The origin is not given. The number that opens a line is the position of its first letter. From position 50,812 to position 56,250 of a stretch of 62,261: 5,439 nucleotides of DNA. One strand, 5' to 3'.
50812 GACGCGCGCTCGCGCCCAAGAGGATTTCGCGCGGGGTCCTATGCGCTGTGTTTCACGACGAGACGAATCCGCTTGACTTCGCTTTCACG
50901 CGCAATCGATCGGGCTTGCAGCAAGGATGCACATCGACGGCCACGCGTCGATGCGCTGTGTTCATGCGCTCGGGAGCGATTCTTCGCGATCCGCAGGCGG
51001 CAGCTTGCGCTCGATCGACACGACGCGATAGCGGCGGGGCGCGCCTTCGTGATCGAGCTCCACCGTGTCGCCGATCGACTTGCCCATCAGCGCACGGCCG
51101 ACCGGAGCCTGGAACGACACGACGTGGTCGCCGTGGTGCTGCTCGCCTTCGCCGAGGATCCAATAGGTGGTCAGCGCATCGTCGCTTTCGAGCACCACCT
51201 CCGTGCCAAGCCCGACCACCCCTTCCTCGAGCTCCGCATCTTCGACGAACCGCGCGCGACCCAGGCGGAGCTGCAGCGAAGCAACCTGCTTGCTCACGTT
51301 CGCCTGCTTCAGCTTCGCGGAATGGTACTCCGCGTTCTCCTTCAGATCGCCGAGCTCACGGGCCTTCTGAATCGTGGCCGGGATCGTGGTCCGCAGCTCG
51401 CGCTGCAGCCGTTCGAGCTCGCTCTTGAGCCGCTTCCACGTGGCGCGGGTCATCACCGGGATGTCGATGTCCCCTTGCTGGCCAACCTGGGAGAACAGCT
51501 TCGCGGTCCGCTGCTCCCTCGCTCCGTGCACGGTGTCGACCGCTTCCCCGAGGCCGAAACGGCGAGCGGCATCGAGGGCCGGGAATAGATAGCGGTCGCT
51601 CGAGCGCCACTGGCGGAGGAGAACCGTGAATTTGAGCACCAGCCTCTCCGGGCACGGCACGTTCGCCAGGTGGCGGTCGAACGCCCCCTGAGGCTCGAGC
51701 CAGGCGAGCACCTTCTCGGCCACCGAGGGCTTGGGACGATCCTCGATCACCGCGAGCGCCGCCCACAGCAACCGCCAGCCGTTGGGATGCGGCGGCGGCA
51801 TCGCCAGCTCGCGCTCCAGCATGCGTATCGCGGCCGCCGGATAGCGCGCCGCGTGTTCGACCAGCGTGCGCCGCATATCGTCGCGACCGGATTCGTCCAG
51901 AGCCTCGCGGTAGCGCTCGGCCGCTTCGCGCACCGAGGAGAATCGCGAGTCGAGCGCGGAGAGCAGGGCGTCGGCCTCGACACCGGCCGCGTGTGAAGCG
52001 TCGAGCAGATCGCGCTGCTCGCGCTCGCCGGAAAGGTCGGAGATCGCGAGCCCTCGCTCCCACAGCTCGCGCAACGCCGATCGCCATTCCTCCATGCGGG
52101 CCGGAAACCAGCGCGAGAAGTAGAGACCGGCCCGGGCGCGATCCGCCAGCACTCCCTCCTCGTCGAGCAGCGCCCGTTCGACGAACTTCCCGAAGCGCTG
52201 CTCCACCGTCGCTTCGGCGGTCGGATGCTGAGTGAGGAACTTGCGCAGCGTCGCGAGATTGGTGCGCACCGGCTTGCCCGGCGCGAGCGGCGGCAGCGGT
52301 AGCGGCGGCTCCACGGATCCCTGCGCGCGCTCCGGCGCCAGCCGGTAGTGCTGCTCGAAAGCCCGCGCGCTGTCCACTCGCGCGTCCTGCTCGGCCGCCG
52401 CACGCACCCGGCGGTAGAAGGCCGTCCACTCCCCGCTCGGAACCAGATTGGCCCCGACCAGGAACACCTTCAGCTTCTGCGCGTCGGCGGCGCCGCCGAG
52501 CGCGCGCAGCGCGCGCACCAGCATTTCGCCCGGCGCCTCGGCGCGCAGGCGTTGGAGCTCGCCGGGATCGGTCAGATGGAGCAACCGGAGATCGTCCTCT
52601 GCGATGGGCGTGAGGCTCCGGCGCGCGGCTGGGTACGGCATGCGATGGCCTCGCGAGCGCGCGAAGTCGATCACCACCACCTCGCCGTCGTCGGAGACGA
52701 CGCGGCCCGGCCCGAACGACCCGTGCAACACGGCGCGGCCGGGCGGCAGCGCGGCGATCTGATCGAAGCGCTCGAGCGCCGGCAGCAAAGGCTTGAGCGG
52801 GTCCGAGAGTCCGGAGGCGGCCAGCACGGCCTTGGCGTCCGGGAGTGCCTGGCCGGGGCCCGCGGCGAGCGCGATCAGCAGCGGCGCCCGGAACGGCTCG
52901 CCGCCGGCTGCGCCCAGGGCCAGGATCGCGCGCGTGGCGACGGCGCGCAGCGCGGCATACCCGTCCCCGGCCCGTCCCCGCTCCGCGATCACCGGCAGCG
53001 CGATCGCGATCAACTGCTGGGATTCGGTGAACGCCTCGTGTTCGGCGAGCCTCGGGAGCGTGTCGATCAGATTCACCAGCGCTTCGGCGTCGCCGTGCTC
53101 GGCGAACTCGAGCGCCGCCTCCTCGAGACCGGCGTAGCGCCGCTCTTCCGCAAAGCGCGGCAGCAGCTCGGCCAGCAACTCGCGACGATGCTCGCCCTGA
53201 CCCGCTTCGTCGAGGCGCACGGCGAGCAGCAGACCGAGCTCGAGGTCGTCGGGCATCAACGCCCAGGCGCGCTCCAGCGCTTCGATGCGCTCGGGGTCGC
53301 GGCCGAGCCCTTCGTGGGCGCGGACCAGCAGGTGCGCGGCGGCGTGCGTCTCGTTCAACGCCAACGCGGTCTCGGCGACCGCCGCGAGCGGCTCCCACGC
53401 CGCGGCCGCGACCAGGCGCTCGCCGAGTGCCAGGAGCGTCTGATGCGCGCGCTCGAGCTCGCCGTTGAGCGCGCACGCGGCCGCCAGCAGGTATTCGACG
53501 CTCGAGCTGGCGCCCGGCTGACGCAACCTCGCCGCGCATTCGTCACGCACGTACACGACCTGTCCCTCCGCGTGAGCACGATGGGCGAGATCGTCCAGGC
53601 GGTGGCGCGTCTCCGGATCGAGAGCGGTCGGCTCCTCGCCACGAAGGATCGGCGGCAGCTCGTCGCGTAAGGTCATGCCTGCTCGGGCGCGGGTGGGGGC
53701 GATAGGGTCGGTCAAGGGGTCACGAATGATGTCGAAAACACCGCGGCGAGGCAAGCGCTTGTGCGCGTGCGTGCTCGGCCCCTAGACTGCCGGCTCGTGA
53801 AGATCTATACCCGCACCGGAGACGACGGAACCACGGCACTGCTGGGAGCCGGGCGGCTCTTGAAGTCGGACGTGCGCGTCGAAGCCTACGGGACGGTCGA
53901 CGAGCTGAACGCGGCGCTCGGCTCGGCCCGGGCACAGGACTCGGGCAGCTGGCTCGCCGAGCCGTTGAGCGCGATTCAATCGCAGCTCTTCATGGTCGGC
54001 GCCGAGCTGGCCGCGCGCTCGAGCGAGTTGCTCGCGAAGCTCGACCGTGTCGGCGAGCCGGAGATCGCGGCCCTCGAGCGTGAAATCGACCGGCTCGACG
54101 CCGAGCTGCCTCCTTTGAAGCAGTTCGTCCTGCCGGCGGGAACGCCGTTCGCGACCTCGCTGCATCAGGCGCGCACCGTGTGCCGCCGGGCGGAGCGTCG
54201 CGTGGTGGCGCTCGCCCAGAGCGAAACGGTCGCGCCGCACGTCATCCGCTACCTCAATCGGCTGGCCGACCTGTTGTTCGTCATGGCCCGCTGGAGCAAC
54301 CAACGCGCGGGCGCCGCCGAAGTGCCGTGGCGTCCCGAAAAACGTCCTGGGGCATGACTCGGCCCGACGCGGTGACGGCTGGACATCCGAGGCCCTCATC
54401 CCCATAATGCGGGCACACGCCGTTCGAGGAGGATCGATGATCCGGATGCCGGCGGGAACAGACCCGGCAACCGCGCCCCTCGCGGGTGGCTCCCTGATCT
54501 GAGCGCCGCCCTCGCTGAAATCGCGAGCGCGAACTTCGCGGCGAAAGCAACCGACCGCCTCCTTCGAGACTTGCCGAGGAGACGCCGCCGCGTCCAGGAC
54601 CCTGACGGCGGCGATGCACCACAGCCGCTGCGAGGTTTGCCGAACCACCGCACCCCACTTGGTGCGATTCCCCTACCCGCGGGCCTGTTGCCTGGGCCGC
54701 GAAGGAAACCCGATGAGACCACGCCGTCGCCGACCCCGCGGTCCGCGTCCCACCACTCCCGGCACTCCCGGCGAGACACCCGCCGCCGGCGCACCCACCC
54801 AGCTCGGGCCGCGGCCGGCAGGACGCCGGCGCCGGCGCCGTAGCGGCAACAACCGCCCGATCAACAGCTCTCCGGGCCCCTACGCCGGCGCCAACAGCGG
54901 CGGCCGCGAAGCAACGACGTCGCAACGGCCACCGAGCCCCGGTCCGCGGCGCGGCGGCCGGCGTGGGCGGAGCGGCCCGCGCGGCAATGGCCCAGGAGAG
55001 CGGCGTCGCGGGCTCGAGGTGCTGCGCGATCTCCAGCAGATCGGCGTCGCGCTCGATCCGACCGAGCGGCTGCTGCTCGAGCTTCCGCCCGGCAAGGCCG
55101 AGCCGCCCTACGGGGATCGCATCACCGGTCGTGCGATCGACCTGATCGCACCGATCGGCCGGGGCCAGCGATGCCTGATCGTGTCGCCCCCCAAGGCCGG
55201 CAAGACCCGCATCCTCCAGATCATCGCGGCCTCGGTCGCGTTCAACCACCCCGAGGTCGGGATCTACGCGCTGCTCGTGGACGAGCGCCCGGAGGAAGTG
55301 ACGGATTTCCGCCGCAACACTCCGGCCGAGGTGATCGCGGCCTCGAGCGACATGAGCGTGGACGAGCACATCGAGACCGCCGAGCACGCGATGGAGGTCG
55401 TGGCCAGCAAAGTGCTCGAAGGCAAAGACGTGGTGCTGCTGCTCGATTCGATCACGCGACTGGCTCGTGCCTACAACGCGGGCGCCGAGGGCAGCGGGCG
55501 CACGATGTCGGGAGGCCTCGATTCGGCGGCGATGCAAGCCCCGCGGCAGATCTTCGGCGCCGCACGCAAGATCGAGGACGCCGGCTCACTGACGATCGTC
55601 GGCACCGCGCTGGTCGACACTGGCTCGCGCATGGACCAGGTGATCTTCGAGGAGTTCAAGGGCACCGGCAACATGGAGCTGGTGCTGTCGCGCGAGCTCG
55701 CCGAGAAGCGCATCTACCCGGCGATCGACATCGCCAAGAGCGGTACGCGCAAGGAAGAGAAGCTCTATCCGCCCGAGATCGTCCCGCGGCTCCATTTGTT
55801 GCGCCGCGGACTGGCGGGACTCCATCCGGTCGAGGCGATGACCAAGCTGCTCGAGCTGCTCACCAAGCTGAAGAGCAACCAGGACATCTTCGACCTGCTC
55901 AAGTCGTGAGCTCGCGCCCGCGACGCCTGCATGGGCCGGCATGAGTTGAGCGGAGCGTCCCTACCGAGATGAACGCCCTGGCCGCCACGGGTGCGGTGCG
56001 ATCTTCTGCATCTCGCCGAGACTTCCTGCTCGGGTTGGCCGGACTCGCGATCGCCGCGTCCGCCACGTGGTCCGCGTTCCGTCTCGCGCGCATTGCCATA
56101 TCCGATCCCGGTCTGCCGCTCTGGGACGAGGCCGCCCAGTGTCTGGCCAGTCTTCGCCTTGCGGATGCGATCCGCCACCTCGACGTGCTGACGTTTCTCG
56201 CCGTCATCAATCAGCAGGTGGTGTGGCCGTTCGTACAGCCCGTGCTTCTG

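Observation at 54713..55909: Rho with the primary RNA-binding OB fold replaced by an Arg/Gly/Pro-rich disordered tail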

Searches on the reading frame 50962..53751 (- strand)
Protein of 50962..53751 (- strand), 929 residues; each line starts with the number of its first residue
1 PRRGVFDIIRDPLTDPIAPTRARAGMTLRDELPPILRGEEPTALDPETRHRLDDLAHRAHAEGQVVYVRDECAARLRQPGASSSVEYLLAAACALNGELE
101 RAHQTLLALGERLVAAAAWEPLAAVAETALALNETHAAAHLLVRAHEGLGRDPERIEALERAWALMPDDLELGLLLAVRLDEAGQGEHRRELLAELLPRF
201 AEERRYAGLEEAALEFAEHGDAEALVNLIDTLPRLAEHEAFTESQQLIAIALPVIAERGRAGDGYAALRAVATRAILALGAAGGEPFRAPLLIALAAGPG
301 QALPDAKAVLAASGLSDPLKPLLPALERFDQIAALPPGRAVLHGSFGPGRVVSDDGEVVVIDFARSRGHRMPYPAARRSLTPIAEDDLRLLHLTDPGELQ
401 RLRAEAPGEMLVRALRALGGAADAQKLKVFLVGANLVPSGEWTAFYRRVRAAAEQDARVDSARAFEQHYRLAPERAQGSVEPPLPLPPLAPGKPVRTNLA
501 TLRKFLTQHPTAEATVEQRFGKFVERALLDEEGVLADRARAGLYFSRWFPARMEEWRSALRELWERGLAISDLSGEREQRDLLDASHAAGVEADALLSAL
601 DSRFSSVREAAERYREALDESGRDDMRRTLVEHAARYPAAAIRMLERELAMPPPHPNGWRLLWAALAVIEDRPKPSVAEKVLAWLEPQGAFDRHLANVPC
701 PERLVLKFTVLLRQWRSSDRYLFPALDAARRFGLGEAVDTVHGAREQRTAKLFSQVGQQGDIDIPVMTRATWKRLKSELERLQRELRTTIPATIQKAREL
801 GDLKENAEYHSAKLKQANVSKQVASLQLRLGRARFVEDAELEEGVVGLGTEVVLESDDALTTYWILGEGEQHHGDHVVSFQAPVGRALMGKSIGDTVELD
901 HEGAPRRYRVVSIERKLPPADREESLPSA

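Call 44: search_protein_families(library=pfam, proteins=[window:50962-53751:-], max_evalue=0.001)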
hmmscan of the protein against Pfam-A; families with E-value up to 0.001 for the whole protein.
window:50962-53751:- (929 aa): 2 families
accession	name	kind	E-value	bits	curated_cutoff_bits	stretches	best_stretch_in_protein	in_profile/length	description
PF03449.20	GreA_GreB_N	-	1.9e-18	66.8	24.5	1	766-834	2-70/71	Transcription elongation factor, N-terminal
PF01272.25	GreA_GreB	-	2.6e-14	53.4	26.9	1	843-914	3-76/77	Transcription elongation factor, GreA/GreB, C-term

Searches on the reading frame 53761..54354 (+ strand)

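Call 44: search_protein_families(library=pfam, proteins=[window:53761-54354:+], max_evalue=0.001)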
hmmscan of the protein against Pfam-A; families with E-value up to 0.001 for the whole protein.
window:53761-54354:+ (198 aa): 1 family
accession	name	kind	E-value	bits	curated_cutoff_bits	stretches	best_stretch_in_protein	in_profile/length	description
PF01923.23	Cob_adeno_trans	-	6.5e-59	199.3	24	1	15-178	1-170/171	Cobalamin adenosyltransferase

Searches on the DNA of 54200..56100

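Call 50: search_rna_families(source=window, start=54200, end=56100, threshold=evalue, max_evalue=1)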
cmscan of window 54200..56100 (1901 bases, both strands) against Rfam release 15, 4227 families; matches with E-value up to 1: 0.
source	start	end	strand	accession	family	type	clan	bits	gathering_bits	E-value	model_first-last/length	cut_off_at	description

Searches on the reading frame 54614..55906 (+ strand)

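Call 4: search_protein_families(library=pfam, proteins=[window:54614-55906:+], max_evalue=1)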
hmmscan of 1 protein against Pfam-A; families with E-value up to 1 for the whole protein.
window:54614-55906:+ (431 aa): 4 families
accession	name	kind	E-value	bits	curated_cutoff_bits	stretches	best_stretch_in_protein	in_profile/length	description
PF00006.31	ATP-synt_ab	-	1.3e-25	90.7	29.5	1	173-376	3-211/213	ATP synthase alpha/beta family, nucleotide-binding domain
PF08765.17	Mor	-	0.13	12.7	24.9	1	338-375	59-96/107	Mor transcription activator family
PF00004.35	AAA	-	0.22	12.4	21.2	1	188-295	2-81/131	ATPase family associated with various cellular activities (AAA)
PF19568.5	Spore_III_AA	-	0.25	10.8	27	1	186-227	146-188/306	Sporulation stage III, protein AA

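Call 5: search_protein_families(library=ncbifam, proteins=[window:54614-55906:+], max_evalue=1)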
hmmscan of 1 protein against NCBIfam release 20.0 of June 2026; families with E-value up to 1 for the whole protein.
window:54614-55906:+ (431 aa): 28 families (the best 25 are shown)
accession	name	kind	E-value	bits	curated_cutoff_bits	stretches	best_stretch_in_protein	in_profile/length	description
NF006886.1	PRK09376.1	equivalog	7.4e-111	370.8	315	1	169-428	153-412/413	transcription termination factor Rho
TIGR00767.1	rho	equivalog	2.6e-109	365.9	509.45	1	149-430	141-414/415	transcription termination factor Rho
NF041509.1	paralog_Rho2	exception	1.5e-98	330.4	628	1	145-426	84-357/360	transcription termination factor Rho, short form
TIGR03496.1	FliI_clade1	equivalog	3e-25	88.9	619.1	1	173-409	126-366/414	flagellar protein export ATPase FliI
TIGR02546.1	III_secr_ATP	equivalog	2.5e-23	82.5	604.75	1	173-412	135-376/423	type III secretion system ATPase SctN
TIGR01026.1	fliI_yscN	subfamily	8.4e-23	80.8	379.5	1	173-409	152-390/440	FliI/YscN family ATPase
TIGR03498.1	FliI_clade3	equivalog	7.2e-22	77.6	587.45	1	173-401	129-361/418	flagellar protein export ATPase FliI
TIGR03497.1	FliI_clade2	equivalog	3.1e-21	75.8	629.8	1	173-402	126-357/413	flagellar protein export ATPase FliI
NF005295.0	PRK06820.1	equivalog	1.5e-19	70.3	690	1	172-412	151-393/440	EscN/YscN/HrcN family type III secretion system ATPase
NF005765.0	PRK07594.1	equivalog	1.6e-19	69.9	715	1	172-412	142-385/433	EscN/YscN/HrcN family type III secretion system ATPase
NF006575.0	PRK09099.1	subfamily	1.1e-18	67.2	706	1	173-414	154-397/443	type III secretion system ATPase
NF006012.0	PRK08149.1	equivalog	5.3e-18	65.2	594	1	173-385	143-357/431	type III secretion system ATPase SctN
NF005391.0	PRK06936.1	equivalog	5.3e-18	65.1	657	1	173-414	151-394/439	type III secretion system ATPase SctN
NF006290.1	PRK08472.1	equivalog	5.4e-17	61.8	644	1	173-398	146-373/433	flagellar protein export ATPase FliI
NF040574.1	T3SS_ATP_VscN2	exception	6.1e-15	55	750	1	174-385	136-345/420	type III secretion system ATPase VscN2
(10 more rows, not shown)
